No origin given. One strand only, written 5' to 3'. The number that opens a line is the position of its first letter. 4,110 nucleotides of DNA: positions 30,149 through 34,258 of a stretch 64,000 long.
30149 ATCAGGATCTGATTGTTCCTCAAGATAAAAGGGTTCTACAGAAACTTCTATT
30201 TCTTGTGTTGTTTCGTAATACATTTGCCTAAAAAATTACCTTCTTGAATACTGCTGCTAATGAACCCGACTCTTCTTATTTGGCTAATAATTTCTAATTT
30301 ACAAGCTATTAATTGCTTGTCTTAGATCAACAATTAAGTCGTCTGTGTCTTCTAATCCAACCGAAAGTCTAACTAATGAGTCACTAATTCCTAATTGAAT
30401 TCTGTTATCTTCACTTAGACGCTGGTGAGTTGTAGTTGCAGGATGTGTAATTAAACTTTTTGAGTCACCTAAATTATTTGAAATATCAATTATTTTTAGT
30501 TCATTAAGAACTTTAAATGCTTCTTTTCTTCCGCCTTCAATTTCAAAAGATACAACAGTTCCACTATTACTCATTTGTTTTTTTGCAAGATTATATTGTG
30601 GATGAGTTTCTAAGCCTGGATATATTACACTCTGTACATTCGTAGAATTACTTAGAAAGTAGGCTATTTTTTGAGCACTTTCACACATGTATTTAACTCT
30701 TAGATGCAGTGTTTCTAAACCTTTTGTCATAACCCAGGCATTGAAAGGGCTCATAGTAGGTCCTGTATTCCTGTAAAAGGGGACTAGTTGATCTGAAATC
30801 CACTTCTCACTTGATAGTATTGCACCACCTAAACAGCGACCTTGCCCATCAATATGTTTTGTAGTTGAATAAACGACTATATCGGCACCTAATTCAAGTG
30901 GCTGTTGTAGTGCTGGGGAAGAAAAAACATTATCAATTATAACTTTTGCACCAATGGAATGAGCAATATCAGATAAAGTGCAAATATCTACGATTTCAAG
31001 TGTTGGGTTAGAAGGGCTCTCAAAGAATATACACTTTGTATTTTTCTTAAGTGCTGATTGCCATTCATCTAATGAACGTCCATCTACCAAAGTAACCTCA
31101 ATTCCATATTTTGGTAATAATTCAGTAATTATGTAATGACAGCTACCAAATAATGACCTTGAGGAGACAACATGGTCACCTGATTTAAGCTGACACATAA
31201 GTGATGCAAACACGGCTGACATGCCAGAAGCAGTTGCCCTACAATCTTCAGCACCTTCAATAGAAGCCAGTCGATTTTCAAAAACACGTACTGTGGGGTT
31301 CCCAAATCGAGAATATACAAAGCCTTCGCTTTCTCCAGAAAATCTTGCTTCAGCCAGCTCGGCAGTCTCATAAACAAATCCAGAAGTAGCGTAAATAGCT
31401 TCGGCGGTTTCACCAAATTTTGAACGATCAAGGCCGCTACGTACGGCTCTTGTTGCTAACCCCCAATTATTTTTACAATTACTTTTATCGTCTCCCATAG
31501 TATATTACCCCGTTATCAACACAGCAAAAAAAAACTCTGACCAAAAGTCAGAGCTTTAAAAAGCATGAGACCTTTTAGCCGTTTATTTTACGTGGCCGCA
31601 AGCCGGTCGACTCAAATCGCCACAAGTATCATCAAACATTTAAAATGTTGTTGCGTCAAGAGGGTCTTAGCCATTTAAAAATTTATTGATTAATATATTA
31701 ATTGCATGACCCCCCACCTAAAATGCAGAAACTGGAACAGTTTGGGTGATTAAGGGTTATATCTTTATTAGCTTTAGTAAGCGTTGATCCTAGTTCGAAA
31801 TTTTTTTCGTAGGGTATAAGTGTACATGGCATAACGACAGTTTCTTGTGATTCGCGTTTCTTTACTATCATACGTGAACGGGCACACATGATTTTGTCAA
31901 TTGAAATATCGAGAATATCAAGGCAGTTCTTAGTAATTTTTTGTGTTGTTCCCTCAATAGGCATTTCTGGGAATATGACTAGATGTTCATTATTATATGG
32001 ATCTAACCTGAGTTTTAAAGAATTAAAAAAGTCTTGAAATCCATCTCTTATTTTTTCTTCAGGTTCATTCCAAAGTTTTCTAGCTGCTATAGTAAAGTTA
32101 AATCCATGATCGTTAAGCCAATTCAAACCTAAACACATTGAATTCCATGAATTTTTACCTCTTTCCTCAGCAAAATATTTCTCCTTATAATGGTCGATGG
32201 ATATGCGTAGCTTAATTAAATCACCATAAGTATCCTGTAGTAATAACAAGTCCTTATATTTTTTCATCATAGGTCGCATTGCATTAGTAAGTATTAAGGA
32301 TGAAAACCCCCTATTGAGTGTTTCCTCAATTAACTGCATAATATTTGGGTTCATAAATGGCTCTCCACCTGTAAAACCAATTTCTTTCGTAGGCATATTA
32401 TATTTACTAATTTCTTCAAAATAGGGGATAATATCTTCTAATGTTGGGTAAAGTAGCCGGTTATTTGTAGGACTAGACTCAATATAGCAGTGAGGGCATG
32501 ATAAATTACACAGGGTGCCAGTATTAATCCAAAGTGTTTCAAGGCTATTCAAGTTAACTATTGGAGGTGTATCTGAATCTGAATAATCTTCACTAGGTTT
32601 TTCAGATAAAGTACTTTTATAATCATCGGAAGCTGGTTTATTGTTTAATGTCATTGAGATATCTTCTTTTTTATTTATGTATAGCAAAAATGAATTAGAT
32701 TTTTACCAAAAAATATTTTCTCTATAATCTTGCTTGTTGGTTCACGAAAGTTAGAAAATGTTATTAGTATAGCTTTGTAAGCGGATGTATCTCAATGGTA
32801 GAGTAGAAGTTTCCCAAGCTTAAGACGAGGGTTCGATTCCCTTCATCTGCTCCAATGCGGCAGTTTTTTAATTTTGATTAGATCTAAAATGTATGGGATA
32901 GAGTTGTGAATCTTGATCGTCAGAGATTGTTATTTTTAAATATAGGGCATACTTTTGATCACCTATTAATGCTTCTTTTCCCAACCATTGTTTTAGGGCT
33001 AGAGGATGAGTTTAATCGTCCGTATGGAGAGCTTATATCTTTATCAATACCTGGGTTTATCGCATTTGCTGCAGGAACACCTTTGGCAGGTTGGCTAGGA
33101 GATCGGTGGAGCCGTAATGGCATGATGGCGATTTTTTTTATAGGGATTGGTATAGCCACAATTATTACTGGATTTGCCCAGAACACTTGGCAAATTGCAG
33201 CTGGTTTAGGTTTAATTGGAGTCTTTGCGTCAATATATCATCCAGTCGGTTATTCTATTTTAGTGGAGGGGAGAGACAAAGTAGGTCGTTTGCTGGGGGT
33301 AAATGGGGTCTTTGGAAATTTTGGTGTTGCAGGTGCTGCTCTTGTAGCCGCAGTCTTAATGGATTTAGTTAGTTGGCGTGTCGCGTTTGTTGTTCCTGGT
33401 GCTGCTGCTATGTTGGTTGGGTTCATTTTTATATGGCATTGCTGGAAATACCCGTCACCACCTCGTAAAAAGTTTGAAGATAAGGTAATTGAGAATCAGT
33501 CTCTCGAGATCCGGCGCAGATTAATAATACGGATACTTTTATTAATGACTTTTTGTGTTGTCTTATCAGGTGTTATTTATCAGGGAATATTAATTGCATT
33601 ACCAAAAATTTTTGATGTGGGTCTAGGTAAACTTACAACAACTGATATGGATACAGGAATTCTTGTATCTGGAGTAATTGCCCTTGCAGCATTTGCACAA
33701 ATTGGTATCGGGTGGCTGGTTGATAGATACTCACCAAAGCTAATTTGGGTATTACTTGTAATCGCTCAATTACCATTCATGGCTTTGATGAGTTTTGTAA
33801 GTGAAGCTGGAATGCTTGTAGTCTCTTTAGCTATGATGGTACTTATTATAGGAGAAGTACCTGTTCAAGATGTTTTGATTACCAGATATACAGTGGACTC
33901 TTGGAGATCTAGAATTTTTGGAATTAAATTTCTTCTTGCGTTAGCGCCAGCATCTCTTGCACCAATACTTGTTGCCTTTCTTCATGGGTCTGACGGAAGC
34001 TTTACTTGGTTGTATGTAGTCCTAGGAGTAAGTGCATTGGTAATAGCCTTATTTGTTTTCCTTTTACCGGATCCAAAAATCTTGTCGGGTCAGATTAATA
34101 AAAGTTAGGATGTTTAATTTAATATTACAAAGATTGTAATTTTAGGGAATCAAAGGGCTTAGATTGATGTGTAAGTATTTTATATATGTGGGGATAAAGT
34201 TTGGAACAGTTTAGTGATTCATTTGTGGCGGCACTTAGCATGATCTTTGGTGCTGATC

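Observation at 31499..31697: Candidate SAM-II-like riboswitch with terminator hairpin upstream of metZ, downstream of a radical-SAM gene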

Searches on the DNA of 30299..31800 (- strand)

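Call 4: search_rna_families(source=window, start=31400, end=31800, threshold=evalue, max_evalue=10, show_alignments=3)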
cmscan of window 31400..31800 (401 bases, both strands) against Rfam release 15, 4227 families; matches with E-value up to 10: 11.
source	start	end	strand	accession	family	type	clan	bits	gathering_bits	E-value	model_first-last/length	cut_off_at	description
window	31555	31633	-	RF00521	SAM_alpha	Cis-reg; riboswitch;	-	59.3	36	5.4e-13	1-79/79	no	Alpha-proteobacteria SAM riboswitch aptamer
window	31565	31629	-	RF01726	SAM-II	Cis-reg; riboswitch;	-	22.2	44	0.059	1-60/60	no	SAM-II riboswitch aptamer (SAM-II long loop)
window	31518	31591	-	RF01770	rimP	Cis-reg; leader;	-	17.8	47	2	1-102/102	no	Gammaprotebacteria rimP leader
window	31523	31651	-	RF00515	PyrR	Cis-reg;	-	17.4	54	5.9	1-115/115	no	PyrR binding site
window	31479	31560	+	RF02891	AgrB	Gene; antisense;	-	15.6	40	4.9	1-84/84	no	ArsR-gov region gene B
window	31650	31726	-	RF00696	mir-203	Gene; miRNA;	-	14.8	65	1.5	1-80/80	no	mir-203 microRNA precursor family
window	31531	31558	-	RF03325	mir-4872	Gene; miRNA;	-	14.6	58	4.1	23-55/76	no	mir-4872 microRNA precursor family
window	31517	31704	+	RF02861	IR_84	Gene; sRNA;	-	14.6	51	5.4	1-186/186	no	Neisseria sRNA 84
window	31512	31533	+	RF01335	CRISPR-DR22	Gene; CRISPR;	-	14.3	50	2.6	1-36/36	no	CRISPR RNA direct repeat element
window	31498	31556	+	RF02236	asX2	Gene; sRNA;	-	14.2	70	3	1-87/87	no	Xanthomonas sRNA asX2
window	31656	31782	+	RF00586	SNORA12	Gene; snRNA; snoRNA; HACA-box;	-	12.6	45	4.9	1-148/148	no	Small nucleolar RNA SNORA12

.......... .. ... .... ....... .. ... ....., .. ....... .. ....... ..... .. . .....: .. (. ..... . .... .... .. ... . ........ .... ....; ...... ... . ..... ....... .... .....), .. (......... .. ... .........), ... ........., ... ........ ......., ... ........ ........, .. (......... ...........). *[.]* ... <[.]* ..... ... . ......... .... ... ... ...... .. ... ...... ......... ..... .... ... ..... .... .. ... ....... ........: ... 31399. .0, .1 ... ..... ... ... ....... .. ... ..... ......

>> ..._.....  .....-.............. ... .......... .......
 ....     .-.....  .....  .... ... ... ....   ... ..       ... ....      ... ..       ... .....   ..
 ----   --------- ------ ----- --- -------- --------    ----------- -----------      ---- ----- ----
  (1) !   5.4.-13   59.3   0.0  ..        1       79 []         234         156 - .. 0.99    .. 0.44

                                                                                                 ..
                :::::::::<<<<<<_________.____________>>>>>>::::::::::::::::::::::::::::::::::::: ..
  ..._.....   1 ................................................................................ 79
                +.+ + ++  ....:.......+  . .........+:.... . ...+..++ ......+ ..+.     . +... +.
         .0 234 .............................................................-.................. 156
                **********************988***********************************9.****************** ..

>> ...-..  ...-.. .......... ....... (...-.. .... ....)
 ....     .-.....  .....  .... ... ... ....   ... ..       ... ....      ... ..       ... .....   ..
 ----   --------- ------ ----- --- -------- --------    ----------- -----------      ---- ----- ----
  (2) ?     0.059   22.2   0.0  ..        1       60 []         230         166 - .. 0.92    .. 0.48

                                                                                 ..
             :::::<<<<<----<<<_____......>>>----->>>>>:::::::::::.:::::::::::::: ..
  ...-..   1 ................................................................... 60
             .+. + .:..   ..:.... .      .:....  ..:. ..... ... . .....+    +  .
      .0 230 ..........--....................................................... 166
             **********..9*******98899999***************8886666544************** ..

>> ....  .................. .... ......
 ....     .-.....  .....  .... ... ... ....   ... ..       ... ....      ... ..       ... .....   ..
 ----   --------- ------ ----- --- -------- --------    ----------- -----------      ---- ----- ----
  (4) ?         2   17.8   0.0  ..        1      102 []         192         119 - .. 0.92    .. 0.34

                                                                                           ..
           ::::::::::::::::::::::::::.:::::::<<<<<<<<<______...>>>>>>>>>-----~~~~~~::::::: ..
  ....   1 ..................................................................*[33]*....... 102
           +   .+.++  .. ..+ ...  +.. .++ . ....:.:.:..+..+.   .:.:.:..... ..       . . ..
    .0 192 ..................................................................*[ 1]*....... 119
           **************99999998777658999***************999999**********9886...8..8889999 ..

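Call 10: search_rna_families(sources=[L001, L002, L003, L004, L005, L006, L007, L008, L009, L010, L011, L012, L013, L014, L015, L016, L017, L018, L019, L020], threshold=gathering)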
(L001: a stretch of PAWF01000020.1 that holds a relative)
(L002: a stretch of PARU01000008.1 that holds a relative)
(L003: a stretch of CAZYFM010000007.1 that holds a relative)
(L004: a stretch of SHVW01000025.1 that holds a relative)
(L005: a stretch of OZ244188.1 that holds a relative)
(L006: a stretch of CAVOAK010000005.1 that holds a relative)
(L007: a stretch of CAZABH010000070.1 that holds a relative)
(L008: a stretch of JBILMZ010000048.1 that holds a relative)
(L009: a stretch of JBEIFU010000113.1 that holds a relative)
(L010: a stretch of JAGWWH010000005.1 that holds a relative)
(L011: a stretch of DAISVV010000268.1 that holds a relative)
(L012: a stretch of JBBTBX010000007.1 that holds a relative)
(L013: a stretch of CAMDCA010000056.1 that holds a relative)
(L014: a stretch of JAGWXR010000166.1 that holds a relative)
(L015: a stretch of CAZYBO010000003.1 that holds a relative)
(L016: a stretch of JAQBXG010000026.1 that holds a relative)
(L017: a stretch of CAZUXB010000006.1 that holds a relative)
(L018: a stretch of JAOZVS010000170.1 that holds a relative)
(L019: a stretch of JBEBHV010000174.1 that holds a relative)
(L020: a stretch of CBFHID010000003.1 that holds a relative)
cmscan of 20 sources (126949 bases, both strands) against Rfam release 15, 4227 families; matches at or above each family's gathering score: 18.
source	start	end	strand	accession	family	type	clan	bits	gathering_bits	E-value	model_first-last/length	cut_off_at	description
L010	2776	2849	-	RF00005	tRNA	Gene; tRNA;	CL00001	71.5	29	2.4e-13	1-71/71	no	tRNA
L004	2813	2891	+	RF00521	SAM_alpha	Cis-reg; riboswitch;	-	70.6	36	1.5e-13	1-79/79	no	Alpha-proteobacteria SAM riboswitch aptamer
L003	29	99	-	RF00005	tRNA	Gene; tRNA;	CL00001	69.3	29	9.9e-13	1-71/71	no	tRNA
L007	421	491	-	RF00005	tRNA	Gene; tRNA;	CL00001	69.3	29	9.9e-13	1-71/71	no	tRNA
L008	36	106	-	RF00005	tRNA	Gene; tRNA;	CL00001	69.3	29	9.9e-13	1-71/71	no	tRNA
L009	1622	1701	+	RF00521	SAM_alpha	Cis-reg; riboswitch;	-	67.3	36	1.2e-12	1-79/79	no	Alpha-proteobacteria SAM riboswitch aptamer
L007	2787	2867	+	RF00521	SAM_alpha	Cis-reg; riboswitch;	-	67.1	36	1.3e-12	1-79/79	no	Alpha-proteobacteria SAM riboswitch aptamer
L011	419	498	+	RF00521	SAM_alpha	Cis-reg; riboswitch;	-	66.9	36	1.5e-12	1-79/79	no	Alpha-proteobacteria SAM riboswitch aptamer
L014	2187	2266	+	RF00521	SAM_alpha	Cis-reg; riboswitch;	-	66.9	36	1.5e-12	1-79/79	no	Alpha-proteobacteria SAM riboswitch aptamer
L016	2675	2745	-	RF00005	tRNA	Gene; tRNA;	CL00001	66.1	29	7.5e-12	1-71/71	no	tRNA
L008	2862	2941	+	RF00521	SAM_alpha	Cis-reg; riboswitch;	-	63.1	36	1.6e-11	1-79/79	no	Alpha-proteobacteria SAM riboswitch aptamer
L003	2854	2933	+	RF00521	SAM_alpha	Cis-reg; riboswitch;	-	61.4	36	4.5e-11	1-79/79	no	Alpha-proteobacteria SAM riboswitch aptamer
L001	2861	2939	+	RF00521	SAM_alpha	Cis-reg; riboswitch;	-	59.3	36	1.7e-10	1-79/79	no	Alpha-proteobacteria SAM riboswitch aptamer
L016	2884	2961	+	RF00521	SAM_alpha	Cis-reg; riboswitch;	-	56.7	36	9e-10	1-79/79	no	Alpha-proteobacteria SAM riboswitch aptamer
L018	2822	2897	+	RF00521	SAM_alpha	Cis-reg; riboswitch;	-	50.8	36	3.6e-08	1-79/79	no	Alpha-proteobacteria SAM riboswitch aptamer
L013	765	804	+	RF00521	SAM_alpha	Cis-reg; riboswitch;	-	36.6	36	0.00025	10-48/79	no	Alpha-proteobacteria SAM riboswitch aptamer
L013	566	636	-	RF00005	tRNA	Gene; tRNA;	CL00001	33.9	29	0.0053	1-71/71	no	tRNA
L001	1624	1694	-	RF00005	tRNA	Gene; tRNA;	CL00001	30.2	29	0.056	1-71/71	no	tRNA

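Call 22: search_rna_families(sources=[L021, L022, L023, L024, L034, L043, L046, L058, L059, L062, L063, L064, L065, L066, L068, L069], threshold=gathering)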
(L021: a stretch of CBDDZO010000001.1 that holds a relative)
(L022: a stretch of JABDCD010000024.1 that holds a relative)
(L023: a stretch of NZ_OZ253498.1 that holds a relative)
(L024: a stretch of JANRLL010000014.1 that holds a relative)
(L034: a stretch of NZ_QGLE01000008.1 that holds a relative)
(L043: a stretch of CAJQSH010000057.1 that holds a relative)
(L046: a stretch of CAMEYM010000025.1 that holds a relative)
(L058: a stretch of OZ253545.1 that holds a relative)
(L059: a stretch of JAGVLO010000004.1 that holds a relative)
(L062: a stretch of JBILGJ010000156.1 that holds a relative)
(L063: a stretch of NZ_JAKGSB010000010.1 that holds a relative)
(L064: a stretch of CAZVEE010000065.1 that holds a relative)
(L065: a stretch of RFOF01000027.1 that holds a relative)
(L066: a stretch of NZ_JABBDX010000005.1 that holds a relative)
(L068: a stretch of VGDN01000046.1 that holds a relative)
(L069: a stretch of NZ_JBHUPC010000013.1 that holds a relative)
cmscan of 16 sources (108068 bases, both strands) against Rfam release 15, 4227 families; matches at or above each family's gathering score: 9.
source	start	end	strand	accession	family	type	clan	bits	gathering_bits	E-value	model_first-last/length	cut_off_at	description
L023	2476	2540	-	RF01826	SAM_V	Cis-reg; riboswitch;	-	77.5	41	8.8e-11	1-66/66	no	SAM-V (S-adenosyl methionine) riboswitch aptamer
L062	52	122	-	RF00005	tRNA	Gene; tRNA;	CL00001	69.3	29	8.4e-13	1-71/71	no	tRNA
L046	501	571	-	RF00005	tRNA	Gene; tRNA;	CL00001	66.8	29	4.1e-12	1-71/71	no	tRNA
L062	2840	2919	+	RF00521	SAM_alpha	Cis-reg; riboswitch;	-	66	36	2.2e-12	1-79/79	no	Alpha-proteobacteria SAM riboswitch aptamer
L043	2499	2564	-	RF01826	SAM_V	Cis-reg; riboswitch;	-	59.8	41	5.5e-07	1-66/66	no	SAM-V (S-adenosyl methionine) riboswitch aptamer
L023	1271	1335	-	RF01826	SAM_V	Cis-reg; riboswitch;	-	58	41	1.3e-06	1-66/66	no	SAM-V (S-adenosyl methionine) riboswitch aptamer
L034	2833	2908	+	RF00521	SAM_alpha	Cis-reg; riboswitch;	-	50.5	36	3.5e-08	1-79/79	no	Alpha-proteobacteria SAM riboswitch aptamer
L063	2859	2934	+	RF00521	SAM_alpha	Cis-reg; riboswitch;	-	48.7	36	1.1e-07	1-79/79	no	Alpha-proteobacteria SAM riboswitch aptamer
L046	2817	2888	+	RF00521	SAM_alpha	Cis-reg; riboswitch;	-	37.3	36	0.00014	1-79/79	no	Alpha-proteobacteria SAM riboswitch aptamer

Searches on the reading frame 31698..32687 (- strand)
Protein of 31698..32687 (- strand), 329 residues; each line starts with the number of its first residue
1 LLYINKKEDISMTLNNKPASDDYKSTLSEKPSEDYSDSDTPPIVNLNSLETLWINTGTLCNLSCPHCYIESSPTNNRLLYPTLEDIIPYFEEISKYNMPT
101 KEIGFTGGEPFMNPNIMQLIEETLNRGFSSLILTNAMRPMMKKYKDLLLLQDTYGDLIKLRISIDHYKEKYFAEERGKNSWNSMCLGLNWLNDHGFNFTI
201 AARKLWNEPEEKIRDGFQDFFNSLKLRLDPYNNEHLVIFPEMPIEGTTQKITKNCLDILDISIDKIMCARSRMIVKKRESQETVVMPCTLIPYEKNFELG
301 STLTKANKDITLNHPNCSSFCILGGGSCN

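Call 6: search_protein_families(library=ncbifam, proteins=[window:31698-32687:-])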
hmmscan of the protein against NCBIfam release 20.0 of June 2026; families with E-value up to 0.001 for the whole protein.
window:31698-32687:- (329 aa): 46 families (the best 25 are shown)
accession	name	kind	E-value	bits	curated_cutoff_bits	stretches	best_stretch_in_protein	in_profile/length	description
NF049973.1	radical_Rv1681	equivalog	1.7e-21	76.5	380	1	51-227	73-240/326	Rv1681 family radical SAM protein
TIGR04167.1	rSAM_SeCys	equivalog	9.4e-20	71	300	1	46-199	4-151/303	arsenosugar biosynthesis radical SAM (seleno)protein ArsS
NF045574.1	sacti_mat_StsB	exception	9.6e-12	44.5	625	1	48-201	94-238/466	StsB family radical SAM/SPASM domain sactipeptide maturase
NF038283.1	viperin_w_prok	equivalog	1.1e-11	44.5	180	1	59-170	11-120/281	viperin family antiviral radical SAM protein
NF050035.1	rSAM_WgK_link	exception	1.4e-11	44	650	1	55-192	14-144/367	radical SAM/SPASM peptide maturase WgkB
NF033640.1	N_Twi_rSAM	subfamily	1.5e-11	44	170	1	38-199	98-275/398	twitch domain-containing radical SAM protein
TIGR04055.1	rSAM_NirJ2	equivalog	2.3e-11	43.8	500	1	55-210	5-153/326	putative heme d1 biosynthesis radical SAM protein NirJ2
TIGR04078.1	rSAM_yydG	equivalog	8e-11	41.9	300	1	51-178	2-127/309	YydG family radical SAM peptide epimerase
TIGR04317.1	W_rSAM_matur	equivalog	1.2e-10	41.1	380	1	49-184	3-129/349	tungsten cofactor oxidoreductase radical SAM maturase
NF012164.0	AlbA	equivalog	1.5e-10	40.1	850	1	58-202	121-258/442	subtilosin maturase AlbA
NF045702.1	rSAM_GDGT_ether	equivalog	1.1e-09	37.5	450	1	58-138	94-175/486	tetraether lipid synthase Tes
TIGR04082.1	rSAM_for_selen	equivalog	2.5e-09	36.4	350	1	51-138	200-285/516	thio(seleno)oxazole modification radical SAM maturase SbtM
TIGR02666.1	moaA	equivalog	4e-09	35.9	284.05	1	58-192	18-151/336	GTP 3',8-cyclase MoaA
TIGR04054.1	rSAM_NirJ1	equivalog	5.6e-09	35.1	650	1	54-139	40-122/387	putative heme d1 biosynthesis radical SAM protein NirJ1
TIGR04133.1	rSAM_w_lipo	hypoth_equivalog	8.4e-09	34.8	425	1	46-181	20-150/350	TIGR04133 family radical SAM/SPASM protein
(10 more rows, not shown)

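Call 33: search_protein_families(library=pfam, proteins=[window:31698-32687:-])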
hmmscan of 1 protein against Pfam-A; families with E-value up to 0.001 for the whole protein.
window:31698-32687:- (329 aa): 2 families
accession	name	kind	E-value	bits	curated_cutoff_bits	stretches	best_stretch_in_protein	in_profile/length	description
PF04055.27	Radical_SAM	-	3.4e-17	63.6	29.5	1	54-199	1-145/166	Radical SAM superfamily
PF13353.11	Fer4_12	-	0.00012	22.8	22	1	60-128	15-82/137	4Fe-4S single cluster domain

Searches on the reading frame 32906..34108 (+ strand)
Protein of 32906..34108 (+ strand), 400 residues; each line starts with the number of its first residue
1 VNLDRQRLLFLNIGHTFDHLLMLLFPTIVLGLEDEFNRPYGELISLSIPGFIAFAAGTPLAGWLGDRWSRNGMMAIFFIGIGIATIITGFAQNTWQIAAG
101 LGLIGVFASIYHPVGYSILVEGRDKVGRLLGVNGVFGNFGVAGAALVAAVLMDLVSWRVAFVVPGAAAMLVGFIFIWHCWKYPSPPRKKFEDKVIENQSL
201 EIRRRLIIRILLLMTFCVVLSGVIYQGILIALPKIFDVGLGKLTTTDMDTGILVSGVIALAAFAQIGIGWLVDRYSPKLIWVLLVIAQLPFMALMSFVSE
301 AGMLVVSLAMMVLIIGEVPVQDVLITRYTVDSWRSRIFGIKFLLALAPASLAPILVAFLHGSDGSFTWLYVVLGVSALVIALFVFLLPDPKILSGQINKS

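Call 6: search_protein_families(library=ncbifam, proteins=[window:32906-34108:+])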
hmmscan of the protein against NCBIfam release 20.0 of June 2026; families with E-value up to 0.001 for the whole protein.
window:32906-34108:+ (400 aa): 8 families
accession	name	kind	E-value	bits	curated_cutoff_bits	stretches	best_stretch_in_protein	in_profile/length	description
TIGR00881.1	2A0104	subfamily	2.3e-17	63.1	407.75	2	52-179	41-171/379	phosphoglycerate transporter protein PgtP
TIGR00880.1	2_A_01_02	superfamily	1.1e-07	32.1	131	1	58-175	15-134/141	multidrug resistance protein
TIGR00893.1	2A0114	subfamily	3.2e-07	29.6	395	1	51-196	39-184/399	D-galactonate transporter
TIGR00895.1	2A0115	subfamily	9.9e-07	28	418.55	1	41-173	55-186/398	aromatic acid/H+ symport family MFS transporter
NF007372.0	PRK09874.1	equivalog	8.6e-05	21.8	571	1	50-181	63-194/408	multidrug efflux MFS transporter MdtG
NF005291.0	PRK06814.1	equivalog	8.9e-05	20.6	1349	1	51-176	65-188/1140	acyl-[ACP]--phospholipid O-acyltransferase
TIGR00886.1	2A0108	subfamily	0.00011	21.4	311.7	0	125-182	123-191/368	NarK family nitrate/nitrite MFS transporter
NF049980.1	SfMCT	equivalog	0.00016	20.5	320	1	52-375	48-377/378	L-lactate MFS transporter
